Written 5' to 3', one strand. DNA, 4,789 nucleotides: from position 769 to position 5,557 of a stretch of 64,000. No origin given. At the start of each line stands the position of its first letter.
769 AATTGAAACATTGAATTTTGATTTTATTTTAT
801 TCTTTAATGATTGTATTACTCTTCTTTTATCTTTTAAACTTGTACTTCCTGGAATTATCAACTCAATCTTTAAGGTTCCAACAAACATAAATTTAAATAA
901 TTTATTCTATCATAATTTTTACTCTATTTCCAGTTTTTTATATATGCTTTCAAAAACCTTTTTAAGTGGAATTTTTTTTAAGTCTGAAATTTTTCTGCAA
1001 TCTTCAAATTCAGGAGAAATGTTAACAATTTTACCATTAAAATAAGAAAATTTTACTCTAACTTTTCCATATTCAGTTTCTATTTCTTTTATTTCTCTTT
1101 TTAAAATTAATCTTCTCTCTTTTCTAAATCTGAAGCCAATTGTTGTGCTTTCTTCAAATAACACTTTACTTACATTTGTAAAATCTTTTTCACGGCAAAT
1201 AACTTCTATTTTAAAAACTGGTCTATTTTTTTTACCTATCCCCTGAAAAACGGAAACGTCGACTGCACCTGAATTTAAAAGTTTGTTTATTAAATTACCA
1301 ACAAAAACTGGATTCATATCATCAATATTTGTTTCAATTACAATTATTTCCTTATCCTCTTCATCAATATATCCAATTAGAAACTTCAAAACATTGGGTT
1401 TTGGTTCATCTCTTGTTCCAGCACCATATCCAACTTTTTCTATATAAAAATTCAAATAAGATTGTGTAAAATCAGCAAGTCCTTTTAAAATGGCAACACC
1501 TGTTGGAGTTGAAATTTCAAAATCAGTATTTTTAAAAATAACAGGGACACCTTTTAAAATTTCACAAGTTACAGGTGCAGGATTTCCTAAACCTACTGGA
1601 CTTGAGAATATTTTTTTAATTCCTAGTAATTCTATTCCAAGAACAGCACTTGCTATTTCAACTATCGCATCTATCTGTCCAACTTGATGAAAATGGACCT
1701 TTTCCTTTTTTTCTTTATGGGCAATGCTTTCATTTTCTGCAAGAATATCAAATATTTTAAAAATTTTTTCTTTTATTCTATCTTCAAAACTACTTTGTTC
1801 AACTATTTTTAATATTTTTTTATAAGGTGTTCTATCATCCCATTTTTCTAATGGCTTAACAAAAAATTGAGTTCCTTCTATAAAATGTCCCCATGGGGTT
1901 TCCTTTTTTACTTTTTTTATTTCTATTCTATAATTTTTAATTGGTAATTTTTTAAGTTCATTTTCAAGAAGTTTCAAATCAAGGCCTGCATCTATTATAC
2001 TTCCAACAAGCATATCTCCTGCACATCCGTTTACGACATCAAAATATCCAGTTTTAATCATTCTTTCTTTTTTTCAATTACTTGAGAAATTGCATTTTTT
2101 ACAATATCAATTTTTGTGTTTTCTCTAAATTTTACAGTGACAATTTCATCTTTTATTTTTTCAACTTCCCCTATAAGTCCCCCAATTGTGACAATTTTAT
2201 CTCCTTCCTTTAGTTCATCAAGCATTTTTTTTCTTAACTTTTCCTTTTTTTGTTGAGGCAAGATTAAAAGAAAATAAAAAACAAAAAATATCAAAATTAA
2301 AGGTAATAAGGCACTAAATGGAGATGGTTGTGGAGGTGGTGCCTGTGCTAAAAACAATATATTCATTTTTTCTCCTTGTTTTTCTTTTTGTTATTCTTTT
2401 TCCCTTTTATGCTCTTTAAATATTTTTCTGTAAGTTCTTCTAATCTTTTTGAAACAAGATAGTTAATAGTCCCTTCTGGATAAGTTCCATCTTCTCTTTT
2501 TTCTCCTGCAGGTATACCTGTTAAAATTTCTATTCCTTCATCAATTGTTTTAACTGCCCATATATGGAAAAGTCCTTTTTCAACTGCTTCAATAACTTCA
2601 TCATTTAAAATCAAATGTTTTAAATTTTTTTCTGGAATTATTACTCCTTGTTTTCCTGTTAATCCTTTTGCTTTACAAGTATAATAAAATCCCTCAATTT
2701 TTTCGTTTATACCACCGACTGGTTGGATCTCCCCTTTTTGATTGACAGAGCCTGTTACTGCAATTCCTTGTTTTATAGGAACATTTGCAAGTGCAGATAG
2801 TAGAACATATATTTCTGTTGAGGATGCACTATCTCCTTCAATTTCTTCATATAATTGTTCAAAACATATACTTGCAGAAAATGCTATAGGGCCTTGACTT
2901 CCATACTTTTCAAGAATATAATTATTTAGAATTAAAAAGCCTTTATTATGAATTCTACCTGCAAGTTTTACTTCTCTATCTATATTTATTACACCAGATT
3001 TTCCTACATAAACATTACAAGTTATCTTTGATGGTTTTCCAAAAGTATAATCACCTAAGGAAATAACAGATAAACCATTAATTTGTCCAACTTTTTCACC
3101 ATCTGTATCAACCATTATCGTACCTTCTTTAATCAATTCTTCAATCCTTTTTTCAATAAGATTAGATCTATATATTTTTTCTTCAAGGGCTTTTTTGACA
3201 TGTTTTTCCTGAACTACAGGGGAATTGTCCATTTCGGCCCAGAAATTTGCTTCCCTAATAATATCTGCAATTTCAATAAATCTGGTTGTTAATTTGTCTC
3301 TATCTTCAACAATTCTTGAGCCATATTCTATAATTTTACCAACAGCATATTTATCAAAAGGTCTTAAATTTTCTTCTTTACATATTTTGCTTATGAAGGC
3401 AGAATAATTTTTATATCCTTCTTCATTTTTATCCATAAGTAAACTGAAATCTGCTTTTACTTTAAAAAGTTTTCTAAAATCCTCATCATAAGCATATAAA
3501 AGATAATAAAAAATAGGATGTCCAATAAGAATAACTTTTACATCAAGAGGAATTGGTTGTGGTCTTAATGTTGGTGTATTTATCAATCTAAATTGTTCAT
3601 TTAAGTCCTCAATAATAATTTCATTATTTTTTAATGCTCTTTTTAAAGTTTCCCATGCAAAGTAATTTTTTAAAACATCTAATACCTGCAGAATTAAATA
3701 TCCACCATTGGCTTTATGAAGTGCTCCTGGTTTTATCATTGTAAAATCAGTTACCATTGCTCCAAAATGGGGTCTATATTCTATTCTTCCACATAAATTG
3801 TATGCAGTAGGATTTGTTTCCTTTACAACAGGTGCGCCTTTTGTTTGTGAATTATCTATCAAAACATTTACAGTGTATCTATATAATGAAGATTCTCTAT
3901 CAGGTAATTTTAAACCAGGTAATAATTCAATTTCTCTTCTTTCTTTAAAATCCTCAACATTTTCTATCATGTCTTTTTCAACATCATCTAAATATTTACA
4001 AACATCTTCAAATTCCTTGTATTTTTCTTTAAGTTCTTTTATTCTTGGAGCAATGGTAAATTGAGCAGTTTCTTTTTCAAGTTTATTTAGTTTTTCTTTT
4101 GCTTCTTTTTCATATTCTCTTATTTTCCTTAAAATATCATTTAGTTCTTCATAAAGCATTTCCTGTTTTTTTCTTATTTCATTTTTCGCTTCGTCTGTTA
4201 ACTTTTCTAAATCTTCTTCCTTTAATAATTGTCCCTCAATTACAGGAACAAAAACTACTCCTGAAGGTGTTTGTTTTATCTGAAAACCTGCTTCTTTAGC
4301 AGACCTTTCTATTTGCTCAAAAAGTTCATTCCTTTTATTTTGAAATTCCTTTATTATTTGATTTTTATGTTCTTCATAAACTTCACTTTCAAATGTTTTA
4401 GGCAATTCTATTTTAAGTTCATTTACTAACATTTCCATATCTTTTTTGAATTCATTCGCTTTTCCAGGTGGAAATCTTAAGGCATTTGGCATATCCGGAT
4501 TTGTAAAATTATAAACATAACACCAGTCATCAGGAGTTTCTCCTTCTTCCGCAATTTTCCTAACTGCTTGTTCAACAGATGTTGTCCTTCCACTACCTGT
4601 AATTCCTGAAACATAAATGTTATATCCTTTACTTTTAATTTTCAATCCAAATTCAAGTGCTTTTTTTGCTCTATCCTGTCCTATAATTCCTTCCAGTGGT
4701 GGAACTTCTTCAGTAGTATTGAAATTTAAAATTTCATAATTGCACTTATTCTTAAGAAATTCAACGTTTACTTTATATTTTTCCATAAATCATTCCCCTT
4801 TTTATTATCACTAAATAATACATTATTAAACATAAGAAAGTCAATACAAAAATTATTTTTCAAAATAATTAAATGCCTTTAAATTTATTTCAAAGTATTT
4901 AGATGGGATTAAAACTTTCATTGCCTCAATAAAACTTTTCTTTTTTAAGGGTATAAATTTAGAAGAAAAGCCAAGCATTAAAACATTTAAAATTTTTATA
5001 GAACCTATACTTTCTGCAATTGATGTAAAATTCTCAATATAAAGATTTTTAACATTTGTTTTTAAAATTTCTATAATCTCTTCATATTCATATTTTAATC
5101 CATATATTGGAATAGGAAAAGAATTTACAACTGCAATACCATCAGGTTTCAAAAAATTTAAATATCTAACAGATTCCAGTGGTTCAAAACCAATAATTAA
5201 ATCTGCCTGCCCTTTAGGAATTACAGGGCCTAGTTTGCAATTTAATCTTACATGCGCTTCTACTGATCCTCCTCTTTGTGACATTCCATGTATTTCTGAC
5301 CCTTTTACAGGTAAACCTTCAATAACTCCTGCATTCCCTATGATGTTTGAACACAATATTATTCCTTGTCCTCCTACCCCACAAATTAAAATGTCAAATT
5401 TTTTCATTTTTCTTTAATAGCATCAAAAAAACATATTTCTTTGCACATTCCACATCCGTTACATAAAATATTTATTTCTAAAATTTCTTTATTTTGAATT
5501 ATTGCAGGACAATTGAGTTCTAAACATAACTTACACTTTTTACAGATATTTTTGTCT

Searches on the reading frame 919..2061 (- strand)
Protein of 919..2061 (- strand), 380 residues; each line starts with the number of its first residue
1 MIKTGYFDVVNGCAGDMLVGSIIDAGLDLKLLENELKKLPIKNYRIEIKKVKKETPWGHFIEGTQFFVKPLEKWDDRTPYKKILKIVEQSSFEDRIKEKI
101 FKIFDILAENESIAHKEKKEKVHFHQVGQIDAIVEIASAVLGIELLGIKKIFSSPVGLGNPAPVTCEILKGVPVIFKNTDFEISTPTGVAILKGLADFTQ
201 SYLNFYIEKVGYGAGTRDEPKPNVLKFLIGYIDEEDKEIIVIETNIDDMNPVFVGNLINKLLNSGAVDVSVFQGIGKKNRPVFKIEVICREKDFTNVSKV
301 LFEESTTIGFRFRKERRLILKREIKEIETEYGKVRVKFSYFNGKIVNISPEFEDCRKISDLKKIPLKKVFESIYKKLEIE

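Call 10: search_protein_families(library=pfam, max_evalue=0.0001, proteins=[window:919-2061:-])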
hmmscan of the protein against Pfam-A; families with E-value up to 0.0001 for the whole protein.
window:919-2061:- (380 aa): 1 family
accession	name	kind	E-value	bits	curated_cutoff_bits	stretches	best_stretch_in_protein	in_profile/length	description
PF01969.22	Ni_insertion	-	2.2e-107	359.9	22.1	1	6-369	2-374/375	Nickel insertion protein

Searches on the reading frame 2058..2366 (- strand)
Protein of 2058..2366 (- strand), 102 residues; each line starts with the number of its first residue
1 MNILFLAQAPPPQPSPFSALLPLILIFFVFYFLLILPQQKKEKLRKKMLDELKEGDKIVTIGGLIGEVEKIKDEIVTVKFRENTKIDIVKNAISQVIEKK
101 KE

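Call 10: search_protein_families(library=pfam, max_evalue=0.0001, proteins=[window:2058-2366:-])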
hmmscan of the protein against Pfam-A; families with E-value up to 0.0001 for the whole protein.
window:2058-2366:- (102 aa): 1 family
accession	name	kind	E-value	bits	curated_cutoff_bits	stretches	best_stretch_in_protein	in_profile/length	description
PF02699.20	YajC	-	1.9e-28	98.6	28.2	1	19-95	2-78/78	Preprotein translocase subunit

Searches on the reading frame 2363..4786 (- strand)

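Call 10: search_protein_families(library=pfam, max_evalue=0.0001, proteins=[window:2363-4786:-])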
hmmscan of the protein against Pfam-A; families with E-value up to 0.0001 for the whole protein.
window:2363-4786:- (807 aa): 4 families
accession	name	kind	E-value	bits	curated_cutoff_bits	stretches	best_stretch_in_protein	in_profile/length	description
PF13654.12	AAA_32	-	1.1e-57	194.1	21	1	316-447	1-132/133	LonB-like, AAA domain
PF20436.4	LonB_AAA-LID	-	1.5e-26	92.6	22.4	1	476-540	1-65/65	Archaeal LonB, AAA+ ATPase LID domain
PF20437.3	LonC_helical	-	8.2e-17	61.3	24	1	87-118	1-32/34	Lon-like LonC helical domain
PF05362.19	Lon_C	-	6.9e-10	39.3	21.1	1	650-753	108-200/205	Lon protease (S16) C-terminal proteolytic domain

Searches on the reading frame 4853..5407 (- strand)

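Call 10: search_protein_families(library=pfam, max_evalue=0.0001, proteins=[window:4853-5407:-])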
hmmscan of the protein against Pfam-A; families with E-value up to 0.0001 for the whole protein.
window:4853-5407:- (184 aa): 1 family
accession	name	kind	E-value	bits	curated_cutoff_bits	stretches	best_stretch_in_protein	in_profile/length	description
PF01558.24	POR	-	2.8e-31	109.4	27.4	1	12-180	1-169/173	Pyruvate ferredoxin/flavodoxin oxidoreductase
